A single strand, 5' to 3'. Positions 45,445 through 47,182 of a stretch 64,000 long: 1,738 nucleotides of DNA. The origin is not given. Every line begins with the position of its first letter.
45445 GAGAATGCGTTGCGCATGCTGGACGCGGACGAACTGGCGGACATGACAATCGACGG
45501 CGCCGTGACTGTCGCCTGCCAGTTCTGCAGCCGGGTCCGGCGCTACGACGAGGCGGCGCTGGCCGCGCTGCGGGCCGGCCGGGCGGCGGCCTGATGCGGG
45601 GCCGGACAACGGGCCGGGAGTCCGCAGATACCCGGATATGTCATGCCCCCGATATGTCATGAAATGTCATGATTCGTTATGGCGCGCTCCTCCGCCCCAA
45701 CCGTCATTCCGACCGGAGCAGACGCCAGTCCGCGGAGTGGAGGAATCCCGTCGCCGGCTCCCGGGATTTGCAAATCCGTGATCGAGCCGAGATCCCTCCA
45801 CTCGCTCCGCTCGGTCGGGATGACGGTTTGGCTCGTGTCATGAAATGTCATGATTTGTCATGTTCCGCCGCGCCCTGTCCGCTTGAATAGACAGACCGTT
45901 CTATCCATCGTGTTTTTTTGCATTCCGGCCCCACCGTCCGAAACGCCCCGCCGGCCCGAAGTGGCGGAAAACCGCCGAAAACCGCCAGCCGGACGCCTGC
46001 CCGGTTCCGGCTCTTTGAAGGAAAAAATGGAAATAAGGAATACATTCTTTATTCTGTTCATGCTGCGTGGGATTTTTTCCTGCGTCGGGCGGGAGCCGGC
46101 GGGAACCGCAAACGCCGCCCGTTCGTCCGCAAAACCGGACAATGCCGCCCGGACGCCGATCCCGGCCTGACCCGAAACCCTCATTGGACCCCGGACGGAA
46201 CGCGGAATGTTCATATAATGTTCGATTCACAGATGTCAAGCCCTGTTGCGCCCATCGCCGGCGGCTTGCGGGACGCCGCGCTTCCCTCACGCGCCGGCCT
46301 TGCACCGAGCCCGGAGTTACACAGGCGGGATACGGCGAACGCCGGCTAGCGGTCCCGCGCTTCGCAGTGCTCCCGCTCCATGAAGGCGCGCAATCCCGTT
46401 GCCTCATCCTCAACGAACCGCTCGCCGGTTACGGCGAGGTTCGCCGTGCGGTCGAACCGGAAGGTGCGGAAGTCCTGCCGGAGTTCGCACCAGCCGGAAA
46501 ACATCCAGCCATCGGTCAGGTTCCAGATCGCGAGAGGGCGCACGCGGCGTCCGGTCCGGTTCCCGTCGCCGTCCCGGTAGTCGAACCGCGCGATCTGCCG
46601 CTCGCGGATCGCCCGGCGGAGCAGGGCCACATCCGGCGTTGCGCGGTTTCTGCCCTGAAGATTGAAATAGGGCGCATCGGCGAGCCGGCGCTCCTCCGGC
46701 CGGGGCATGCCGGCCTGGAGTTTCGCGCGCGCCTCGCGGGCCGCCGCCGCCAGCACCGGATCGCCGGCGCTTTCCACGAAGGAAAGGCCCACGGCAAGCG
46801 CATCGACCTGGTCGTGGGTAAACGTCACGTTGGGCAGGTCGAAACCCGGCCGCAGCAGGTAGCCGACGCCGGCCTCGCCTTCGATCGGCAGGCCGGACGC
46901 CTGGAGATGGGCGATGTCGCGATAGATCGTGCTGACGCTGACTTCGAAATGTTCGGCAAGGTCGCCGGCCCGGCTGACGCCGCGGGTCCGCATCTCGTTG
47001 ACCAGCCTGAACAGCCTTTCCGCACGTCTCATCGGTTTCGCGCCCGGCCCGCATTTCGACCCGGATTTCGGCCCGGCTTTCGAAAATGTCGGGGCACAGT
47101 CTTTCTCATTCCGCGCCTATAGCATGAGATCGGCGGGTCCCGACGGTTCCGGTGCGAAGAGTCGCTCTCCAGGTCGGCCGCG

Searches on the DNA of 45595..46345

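Call 37: search_rna_families(source=window, start=45595, end=46345, threshold=evalue, max_evalue=1)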
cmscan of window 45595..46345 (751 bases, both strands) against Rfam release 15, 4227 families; matches with E-value up to 1: 0.
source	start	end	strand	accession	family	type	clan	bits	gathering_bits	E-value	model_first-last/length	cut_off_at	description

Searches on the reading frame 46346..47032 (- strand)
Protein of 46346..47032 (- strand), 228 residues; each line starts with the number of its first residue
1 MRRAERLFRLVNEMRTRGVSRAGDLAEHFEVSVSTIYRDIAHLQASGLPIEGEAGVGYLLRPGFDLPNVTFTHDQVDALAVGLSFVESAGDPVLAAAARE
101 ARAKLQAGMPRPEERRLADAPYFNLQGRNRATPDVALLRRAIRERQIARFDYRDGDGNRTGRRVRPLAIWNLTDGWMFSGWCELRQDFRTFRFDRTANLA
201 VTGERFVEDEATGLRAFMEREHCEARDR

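Call 81: search_protein_families(library=pfam, proteins=[window:46346-47032:-], max_evalue=0.001)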
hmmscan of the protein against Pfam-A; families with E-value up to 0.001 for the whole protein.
window:46346-47032:- (228 aa): 4 families
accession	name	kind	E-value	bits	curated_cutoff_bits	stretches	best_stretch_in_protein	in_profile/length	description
PF13280.12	WYL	-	1.7e-14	54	21.8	1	136-198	4-67/70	WYL domain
PF08279.18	HTH_11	-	3.7e-13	49.6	25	1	9-58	4-54/55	HTH domain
PF19187.6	HTH_PafC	-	1.7e-07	31.5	32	0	5-51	4-50/115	PafC helix-turn-helix domain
PF08220.18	HTH_DeoR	-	1.7e-05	24.9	21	1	9-48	4-43/57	DeoR-like helix-turn-helix domain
